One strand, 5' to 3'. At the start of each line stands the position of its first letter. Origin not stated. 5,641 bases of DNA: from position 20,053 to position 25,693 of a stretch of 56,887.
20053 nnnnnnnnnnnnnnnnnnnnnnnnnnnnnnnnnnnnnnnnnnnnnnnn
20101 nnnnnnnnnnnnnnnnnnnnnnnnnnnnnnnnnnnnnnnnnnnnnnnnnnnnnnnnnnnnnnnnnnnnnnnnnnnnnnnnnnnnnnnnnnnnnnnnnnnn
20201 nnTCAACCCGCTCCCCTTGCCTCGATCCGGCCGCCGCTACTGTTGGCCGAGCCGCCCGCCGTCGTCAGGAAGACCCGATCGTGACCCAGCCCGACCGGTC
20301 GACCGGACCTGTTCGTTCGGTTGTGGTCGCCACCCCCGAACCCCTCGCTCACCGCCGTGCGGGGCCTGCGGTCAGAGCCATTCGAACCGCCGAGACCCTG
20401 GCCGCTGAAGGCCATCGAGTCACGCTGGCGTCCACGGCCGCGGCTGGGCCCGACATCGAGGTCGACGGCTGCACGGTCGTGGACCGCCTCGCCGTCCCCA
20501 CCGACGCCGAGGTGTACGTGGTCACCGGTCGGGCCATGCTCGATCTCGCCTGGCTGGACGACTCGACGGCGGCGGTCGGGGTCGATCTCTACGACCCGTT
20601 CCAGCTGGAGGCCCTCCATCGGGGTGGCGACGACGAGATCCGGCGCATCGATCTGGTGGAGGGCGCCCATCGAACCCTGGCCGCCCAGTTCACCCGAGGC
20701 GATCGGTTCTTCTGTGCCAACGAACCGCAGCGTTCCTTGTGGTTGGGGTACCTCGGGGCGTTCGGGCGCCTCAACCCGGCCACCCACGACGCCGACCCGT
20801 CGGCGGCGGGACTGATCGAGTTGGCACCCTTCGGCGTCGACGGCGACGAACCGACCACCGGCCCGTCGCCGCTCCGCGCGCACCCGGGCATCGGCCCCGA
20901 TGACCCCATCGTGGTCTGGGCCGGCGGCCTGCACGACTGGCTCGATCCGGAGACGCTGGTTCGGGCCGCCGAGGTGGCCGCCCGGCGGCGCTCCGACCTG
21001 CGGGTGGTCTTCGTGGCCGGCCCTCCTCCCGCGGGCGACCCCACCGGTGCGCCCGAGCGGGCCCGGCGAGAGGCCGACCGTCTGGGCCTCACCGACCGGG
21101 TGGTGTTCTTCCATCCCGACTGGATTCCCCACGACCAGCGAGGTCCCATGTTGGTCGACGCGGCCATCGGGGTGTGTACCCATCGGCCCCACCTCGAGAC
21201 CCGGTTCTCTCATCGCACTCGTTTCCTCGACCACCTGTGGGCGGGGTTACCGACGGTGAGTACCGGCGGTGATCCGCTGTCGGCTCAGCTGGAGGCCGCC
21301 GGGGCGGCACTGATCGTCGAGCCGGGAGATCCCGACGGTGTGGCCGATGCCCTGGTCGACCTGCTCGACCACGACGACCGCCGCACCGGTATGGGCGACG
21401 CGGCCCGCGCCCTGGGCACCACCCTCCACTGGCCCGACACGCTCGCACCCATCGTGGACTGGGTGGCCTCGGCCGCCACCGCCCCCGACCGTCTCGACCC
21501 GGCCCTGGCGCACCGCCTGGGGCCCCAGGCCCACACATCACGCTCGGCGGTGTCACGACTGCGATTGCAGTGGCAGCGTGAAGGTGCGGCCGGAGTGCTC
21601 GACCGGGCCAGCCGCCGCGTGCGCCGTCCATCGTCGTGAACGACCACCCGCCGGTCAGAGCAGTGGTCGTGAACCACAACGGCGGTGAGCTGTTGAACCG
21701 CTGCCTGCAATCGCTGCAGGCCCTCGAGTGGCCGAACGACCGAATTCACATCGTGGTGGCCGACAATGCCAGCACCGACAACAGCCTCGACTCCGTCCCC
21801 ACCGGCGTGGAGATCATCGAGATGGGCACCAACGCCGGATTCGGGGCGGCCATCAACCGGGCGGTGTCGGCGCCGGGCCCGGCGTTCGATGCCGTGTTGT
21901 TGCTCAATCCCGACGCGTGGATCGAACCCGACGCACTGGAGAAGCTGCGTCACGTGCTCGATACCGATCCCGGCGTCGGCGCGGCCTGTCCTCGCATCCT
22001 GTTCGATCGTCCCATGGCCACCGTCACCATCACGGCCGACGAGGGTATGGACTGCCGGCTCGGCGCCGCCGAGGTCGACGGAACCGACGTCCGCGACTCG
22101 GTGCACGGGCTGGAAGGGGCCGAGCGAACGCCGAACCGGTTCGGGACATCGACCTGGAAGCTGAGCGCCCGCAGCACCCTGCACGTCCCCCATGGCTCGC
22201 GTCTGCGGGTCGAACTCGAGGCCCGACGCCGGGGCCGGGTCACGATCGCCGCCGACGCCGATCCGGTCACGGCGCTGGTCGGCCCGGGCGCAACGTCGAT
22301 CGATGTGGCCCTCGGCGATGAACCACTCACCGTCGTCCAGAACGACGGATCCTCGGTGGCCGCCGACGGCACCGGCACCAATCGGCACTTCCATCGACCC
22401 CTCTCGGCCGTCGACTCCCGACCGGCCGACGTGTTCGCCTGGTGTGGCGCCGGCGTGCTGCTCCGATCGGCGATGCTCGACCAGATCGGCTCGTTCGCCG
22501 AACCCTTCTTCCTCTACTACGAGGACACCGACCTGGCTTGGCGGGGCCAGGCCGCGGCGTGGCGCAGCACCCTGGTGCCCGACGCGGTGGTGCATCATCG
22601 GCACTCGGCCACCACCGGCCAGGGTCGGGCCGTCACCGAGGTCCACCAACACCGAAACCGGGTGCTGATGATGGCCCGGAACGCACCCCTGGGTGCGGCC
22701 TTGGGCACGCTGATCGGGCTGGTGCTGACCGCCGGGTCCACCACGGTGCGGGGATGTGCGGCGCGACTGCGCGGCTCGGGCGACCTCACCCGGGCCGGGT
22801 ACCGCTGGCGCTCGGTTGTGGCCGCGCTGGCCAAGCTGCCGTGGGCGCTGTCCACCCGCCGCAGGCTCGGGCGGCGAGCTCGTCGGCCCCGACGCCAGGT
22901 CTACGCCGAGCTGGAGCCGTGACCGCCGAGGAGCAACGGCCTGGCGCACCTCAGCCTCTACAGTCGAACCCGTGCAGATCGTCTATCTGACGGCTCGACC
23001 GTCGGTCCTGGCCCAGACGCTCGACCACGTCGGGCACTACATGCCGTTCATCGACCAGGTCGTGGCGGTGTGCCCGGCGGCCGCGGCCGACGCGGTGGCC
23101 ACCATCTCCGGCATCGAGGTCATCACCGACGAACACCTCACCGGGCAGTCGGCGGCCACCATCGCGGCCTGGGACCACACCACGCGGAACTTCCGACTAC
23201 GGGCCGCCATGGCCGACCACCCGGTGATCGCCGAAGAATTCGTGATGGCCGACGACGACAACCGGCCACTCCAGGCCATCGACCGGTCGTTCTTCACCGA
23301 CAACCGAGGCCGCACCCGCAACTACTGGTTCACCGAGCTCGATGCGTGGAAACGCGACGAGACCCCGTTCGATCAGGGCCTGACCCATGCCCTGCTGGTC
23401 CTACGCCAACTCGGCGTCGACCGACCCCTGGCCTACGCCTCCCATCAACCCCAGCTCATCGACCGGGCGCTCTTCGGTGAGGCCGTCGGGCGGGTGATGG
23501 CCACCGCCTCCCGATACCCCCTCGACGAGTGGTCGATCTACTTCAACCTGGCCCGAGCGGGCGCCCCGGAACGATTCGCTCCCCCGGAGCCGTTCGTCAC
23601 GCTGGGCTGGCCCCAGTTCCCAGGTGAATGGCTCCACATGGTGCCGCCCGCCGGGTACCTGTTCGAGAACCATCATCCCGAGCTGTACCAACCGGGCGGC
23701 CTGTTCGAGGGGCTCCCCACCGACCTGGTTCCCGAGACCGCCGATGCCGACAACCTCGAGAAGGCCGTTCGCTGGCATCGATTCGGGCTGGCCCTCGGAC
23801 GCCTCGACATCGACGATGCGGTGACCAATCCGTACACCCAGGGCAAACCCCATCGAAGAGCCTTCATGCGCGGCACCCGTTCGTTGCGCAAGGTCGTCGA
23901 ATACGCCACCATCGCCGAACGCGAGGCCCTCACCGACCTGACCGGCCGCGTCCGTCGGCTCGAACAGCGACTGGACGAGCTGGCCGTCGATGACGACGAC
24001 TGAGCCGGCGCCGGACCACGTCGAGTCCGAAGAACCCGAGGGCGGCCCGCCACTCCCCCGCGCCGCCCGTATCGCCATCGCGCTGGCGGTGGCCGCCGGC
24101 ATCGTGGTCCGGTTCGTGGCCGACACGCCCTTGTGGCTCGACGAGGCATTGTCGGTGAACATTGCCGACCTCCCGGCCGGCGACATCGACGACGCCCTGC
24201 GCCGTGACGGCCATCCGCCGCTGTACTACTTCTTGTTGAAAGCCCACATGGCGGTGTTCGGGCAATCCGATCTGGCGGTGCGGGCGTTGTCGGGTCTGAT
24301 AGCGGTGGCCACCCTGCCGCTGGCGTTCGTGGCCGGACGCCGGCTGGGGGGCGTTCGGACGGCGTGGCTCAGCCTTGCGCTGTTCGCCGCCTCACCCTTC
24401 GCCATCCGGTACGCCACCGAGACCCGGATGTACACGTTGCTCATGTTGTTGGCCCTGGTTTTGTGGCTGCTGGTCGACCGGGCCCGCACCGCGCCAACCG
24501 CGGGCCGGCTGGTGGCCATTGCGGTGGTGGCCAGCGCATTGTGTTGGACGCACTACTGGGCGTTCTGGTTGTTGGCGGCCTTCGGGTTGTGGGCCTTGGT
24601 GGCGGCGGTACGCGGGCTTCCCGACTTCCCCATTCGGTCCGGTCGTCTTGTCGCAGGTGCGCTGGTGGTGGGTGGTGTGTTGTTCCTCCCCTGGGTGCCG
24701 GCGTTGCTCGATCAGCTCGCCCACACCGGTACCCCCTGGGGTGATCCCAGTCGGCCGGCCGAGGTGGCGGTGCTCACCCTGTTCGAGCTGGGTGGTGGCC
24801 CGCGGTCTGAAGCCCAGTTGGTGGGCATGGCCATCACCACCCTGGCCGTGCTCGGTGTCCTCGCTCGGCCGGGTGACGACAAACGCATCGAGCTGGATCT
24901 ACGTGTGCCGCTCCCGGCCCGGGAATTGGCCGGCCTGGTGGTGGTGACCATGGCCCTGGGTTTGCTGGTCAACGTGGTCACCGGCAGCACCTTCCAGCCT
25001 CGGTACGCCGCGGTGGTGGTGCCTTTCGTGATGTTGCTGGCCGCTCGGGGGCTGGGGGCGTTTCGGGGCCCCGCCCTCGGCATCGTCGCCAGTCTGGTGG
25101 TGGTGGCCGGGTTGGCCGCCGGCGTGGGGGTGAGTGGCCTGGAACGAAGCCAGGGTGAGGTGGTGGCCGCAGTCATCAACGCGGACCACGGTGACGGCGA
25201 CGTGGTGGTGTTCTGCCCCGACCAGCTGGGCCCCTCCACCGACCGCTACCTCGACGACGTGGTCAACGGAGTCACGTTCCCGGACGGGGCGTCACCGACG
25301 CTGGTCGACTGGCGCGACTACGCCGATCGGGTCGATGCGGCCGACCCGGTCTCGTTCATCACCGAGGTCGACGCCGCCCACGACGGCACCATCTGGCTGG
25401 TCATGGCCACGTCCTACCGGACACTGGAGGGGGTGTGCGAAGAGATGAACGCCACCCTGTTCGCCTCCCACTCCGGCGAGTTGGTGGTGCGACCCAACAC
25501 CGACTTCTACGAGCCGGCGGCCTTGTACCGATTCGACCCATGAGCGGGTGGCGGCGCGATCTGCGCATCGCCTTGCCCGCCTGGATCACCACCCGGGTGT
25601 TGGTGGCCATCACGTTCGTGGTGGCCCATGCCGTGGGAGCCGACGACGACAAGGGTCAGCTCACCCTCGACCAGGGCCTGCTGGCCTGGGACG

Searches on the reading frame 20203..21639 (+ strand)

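Call 31: search_protein_families(library=pfam, proteins=[window:20203-21639:+], max_evalue=0.0001)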
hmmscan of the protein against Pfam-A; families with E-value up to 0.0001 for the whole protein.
window:20203-21639:+ (478 aa): 1 family
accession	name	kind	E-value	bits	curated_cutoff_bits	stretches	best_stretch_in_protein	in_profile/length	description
PF13692.12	Glyco_trans_1_4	-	5.4e-08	33.6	27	1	235-389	2-141/142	Glycosyl transferases group 1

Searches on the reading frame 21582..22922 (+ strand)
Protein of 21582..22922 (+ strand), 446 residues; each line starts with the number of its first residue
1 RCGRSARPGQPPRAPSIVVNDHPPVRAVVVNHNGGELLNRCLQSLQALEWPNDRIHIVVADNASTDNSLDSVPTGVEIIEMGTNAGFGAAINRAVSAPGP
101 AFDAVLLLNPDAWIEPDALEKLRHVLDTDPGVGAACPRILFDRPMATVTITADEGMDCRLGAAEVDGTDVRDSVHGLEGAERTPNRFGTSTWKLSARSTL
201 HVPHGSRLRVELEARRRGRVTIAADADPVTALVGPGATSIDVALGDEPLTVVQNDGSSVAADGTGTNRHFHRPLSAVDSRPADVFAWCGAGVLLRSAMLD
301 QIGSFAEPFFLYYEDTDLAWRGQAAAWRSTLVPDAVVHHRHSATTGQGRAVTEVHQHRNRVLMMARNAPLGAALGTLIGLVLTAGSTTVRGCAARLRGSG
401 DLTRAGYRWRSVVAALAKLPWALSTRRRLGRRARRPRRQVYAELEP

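Call 30: search_protein_families(library=pfam, proteins=[window:21582-22922:+], max_evalue=0.0001)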
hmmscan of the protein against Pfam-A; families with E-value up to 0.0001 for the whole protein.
window:21582-22922:+ (446 aa): 3 families
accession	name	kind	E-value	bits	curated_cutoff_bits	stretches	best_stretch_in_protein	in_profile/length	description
PF00535.33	Glycos_transf_2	-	2.1e-13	51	23.3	1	28-138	3-115/168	Glycosyl transferase family 2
PF13641.12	Glyco_tranf_2_3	-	5.7e-10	40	27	0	23-135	1-119/230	Glycosyltransferase like family 2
PF13632.12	Glyco_trans_2_3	-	9.3e-08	32.5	27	1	270-344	55-128/198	Glycosyl transferase family group 2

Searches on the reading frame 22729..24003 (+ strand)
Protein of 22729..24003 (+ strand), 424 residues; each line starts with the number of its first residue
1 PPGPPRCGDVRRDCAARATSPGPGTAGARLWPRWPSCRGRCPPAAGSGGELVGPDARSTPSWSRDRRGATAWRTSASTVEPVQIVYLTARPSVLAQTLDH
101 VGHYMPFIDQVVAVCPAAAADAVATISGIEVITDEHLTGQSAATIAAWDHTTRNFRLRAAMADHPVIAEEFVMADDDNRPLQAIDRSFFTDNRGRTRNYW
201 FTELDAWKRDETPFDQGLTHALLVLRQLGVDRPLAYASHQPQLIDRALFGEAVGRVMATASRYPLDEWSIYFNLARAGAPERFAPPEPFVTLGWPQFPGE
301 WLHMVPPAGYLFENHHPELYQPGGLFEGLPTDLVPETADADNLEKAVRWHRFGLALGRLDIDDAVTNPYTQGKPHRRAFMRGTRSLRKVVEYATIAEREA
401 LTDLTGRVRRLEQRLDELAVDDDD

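Call 30: search_protein_families(library=pfam, proteins=[window:22729-24003:+], max_evalue=0.0001)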
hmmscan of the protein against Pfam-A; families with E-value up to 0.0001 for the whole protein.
window:22729-24003:+ (424 aa): 0 families

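Call 37: search_protein_families(library=pfam, proteins=[window:22729-24003:+], max_evalue=10)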
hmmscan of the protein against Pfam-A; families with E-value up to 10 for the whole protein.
window:22729-24003:+ (424 aa): 2 families
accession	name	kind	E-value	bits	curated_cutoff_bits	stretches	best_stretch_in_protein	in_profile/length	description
PF12804.13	NTP_transf_3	-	0.04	14.6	27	1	106-172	36-104/160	MobA-like NTP transferase domain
PF08663.15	HalX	-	0.17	12.7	23.2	1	393-423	29-62/68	HalX domain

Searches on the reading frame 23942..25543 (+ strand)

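Call 30: search_protein_families(library=pfam, proteins=[window:23942-25543:+], max_evalue=0.0001)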
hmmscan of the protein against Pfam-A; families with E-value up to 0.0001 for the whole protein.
window:23942-25543:+ (533 aa): 1 family
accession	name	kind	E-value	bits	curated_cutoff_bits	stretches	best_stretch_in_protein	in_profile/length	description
PF13231.12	PMT_2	-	2.2e-08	34.9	26.1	1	91-251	2-157/160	Dolichyl-phosphate-mannose-protein mannosyltransferase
